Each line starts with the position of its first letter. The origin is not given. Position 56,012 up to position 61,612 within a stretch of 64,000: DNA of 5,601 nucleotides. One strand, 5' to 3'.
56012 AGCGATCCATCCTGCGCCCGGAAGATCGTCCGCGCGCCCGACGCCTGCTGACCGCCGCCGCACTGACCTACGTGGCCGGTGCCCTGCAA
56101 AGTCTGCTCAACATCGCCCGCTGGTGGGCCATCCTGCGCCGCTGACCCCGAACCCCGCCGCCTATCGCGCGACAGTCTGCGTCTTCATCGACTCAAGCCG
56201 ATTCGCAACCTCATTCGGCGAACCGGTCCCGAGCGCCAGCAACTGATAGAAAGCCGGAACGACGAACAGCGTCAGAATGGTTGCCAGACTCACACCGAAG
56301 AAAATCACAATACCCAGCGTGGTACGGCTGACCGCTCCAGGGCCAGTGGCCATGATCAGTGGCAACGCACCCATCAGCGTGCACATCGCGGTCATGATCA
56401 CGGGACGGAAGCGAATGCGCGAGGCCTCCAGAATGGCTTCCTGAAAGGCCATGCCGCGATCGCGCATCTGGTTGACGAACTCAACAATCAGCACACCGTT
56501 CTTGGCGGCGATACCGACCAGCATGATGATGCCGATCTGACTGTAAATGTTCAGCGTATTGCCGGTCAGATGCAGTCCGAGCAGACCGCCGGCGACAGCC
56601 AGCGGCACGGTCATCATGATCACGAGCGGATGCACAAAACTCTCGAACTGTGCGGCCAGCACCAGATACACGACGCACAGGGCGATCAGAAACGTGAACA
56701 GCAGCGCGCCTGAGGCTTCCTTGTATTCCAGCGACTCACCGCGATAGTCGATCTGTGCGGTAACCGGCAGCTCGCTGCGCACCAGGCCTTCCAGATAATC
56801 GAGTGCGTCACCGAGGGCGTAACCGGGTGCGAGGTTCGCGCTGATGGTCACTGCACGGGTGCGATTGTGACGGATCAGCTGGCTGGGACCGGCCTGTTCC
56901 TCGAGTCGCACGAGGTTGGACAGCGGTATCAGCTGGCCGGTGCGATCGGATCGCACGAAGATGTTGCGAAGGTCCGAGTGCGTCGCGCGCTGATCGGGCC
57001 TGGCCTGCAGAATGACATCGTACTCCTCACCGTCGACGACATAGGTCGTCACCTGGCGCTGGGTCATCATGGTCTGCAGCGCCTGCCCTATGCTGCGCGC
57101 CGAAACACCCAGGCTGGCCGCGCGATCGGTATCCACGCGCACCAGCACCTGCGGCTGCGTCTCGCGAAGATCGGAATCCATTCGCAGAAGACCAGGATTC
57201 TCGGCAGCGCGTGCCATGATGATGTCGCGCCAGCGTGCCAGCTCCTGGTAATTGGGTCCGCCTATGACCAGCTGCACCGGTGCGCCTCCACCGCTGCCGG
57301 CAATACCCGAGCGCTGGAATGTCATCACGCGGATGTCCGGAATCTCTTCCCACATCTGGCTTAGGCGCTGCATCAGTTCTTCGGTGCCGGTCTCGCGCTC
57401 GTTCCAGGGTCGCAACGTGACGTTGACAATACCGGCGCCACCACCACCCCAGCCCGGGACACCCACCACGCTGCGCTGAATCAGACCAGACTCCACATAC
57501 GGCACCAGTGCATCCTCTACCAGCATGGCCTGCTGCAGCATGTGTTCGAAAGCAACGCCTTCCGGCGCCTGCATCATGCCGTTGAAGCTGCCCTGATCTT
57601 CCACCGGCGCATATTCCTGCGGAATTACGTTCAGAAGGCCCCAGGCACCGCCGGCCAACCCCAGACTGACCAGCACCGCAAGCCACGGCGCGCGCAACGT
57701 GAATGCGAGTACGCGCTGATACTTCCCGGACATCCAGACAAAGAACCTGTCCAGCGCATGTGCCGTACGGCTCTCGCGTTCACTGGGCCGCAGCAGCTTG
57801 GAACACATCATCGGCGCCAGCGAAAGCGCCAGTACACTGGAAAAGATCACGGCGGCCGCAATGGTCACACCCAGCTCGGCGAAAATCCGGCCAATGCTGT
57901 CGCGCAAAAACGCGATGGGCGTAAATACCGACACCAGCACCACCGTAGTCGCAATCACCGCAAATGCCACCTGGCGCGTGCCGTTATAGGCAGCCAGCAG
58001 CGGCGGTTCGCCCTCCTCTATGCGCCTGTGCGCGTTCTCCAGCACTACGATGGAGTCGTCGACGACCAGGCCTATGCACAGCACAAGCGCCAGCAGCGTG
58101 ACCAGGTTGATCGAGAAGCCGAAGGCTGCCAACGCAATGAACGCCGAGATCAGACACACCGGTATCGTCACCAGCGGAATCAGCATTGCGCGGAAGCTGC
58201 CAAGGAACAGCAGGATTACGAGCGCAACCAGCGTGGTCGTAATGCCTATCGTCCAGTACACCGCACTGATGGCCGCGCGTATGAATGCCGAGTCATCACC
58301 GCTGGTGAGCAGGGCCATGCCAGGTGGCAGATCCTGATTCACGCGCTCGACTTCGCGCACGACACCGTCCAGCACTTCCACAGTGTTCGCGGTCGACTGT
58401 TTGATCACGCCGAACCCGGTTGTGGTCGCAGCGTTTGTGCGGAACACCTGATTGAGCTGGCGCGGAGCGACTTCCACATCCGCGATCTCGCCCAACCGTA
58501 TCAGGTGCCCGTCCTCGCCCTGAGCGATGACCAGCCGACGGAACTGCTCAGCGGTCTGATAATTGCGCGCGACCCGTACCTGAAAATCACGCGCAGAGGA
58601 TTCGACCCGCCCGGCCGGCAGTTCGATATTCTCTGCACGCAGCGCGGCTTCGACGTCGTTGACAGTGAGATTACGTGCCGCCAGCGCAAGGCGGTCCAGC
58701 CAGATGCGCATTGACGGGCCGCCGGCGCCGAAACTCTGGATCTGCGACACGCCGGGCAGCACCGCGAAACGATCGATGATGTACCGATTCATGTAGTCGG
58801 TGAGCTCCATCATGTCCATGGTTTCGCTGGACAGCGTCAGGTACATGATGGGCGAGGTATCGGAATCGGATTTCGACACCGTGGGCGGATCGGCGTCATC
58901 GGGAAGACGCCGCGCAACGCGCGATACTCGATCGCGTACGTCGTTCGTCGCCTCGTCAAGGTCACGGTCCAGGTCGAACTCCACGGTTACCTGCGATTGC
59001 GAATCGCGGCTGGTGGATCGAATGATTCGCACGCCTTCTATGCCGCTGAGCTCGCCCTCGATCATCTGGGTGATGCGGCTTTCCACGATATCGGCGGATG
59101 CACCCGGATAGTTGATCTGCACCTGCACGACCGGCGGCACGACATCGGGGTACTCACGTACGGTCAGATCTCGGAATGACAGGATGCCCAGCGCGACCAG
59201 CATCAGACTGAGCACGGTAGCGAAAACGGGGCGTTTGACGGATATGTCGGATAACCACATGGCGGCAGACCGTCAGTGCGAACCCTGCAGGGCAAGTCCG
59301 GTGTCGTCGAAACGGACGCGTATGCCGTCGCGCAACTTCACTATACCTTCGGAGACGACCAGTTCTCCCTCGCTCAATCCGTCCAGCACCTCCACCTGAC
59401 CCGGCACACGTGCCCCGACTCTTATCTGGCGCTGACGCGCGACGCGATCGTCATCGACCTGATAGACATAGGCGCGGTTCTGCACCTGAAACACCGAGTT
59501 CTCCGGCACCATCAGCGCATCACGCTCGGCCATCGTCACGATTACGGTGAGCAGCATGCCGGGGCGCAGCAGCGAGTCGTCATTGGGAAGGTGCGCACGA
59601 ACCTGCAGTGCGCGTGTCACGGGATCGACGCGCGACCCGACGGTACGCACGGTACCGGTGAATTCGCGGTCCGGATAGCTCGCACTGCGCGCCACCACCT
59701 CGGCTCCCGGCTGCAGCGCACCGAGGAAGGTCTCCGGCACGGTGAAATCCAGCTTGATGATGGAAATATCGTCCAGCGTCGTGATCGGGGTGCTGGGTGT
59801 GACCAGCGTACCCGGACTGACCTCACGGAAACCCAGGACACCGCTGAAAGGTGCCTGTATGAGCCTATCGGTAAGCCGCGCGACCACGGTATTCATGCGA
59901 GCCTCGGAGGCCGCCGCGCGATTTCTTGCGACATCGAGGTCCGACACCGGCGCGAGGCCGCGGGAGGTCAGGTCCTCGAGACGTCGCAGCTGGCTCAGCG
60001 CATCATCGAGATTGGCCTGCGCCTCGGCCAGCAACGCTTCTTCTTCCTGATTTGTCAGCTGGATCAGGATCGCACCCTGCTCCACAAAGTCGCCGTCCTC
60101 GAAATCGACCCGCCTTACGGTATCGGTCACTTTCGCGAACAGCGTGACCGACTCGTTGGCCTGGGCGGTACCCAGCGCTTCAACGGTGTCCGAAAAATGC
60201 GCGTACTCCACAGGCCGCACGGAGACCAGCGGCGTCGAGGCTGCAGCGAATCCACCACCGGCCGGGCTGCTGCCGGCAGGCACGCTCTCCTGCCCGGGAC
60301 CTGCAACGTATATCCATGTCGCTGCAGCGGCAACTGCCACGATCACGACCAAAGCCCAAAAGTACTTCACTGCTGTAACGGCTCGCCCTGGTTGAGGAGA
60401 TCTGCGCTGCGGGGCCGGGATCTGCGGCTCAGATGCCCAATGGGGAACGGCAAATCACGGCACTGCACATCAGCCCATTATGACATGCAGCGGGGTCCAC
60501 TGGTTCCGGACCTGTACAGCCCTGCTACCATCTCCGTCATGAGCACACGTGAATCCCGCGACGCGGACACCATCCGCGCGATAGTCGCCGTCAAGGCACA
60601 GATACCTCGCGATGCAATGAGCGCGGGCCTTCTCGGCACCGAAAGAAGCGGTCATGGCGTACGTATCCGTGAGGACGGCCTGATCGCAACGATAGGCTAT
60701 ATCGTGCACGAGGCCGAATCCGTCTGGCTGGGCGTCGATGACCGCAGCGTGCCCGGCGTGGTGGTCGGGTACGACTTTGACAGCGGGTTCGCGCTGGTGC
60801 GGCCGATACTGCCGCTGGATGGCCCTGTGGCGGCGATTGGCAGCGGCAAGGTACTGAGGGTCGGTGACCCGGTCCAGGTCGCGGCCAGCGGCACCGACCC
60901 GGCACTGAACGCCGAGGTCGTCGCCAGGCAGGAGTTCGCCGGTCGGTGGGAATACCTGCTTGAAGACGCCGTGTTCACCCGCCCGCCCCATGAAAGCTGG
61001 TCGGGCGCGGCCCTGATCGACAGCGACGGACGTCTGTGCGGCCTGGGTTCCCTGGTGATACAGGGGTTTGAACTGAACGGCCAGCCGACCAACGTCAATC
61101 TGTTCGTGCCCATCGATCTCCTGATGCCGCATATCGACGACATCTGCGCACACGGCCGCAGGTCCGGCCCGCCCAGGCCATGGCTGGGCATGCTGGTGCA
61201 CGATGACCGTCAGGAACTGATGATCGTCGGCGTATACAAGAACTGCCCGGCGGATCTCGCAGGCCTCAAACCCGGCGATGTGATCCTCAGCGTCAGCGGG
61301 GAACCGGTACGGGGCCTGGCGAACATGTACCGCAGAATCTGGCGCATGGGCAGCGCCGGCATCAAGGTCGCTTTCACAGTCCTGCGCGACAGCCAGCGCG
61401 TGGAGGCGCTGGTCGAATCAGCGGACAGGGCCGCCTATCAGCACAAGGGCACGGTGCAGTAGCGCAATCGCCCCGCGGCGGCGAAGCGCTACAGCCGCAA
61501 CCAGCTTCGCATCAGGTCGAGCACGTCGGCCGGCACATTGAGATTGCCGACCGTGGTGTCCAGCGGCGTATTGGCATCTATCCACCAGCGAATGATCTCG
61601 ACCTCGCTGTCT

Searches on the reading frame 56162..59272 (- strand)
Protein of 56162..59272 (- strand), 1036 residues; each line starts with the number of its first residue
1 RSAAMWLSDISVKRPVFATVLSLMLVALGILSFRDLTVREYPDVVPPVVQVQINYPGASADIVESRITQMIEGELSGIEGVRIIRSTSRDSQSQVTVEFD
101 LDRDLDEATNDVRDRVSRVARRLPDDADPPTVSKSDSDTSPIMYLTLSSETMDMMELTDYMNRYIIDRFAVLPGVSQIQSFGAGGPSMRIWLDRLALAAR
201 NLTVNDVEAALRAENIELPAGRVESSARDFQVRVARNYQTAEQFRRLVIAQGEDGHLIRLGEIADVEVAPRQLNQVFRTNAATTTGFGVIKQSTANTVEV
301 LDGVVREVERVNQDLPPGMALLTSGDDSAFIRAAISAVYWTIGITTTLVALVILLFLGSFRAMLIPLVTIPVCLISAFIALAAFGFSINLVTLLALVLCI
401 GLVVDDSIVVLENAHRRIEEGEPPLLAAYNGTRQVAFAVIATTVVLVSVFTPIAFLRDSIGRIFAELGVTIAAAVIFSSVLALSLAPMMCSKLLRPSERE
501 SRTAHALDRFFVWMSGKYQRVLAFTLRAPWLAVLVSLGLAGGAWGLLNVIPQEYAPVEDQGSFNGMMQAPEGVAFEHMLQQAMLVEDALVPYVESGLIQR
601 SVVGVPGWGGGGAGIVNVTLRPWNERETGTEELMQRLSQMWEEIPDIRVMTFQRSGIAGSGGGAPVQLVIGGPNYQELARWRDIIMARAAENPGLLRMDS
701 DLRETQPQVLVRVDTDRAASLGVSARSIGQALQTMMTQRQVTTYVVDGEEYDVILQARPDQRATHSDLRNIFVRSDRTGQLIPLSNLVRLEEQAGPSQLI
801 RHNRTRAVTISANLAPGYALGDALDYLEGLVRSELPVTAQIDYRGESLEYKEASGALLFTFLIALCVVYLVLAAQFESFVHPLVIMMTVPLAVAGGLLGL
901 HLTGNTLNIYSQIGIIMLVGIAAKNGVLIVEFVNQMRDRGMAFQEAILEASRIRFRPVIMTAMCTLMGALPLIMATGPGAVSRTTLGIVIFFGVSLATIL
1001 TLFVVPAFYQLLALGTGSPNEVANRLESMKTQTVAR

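Call 74: search_protein_families(library=pfam, proteins=[window:56162-59272:-], max_evalue=0.00001)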
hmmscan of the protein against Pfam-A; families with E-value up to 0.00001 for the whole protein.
window:56162-59272:- (1036 aa): 2 families
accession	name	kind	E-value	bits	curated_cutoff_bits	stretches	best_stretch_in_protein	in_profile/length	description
PF00873.25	ACR_tran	-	1.3e-292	973.7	28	1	8-1012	2-1020/1021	AcrB/AcrD/AcrF family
PF03176.21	MMPL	-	3.1e-14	53.1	20.5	2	340-496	146-305/333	MMPL family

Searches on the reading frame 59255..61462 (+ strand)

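Call 74: search_protein_families(library=pfam, proteins=[window:59255-61462:+], max_evalue=0.00001)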
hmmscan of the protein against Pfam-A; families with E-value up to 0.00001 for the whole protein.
window:59255-61462:+ (735 aa): 4 families
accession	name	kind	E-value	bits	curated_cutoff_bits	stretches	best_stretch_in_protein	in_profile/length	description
PF13180.12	PDZ_2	-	7.1e-11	42.7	27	1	643-720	2-78/80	PDZ domain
PF13365.12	Trypsin_2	-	3.8e-10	41.1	27.6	1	466-597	1-144/144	Trypsin-like peptidase domain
PF17820.7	PDZ_6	-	2.2e-09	37.4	27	1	657-695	2-39/54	PDZ domain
PF00595.29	PDZ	-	7.4e-06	26.7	23.2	0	644-709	12-80/81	PDZ domain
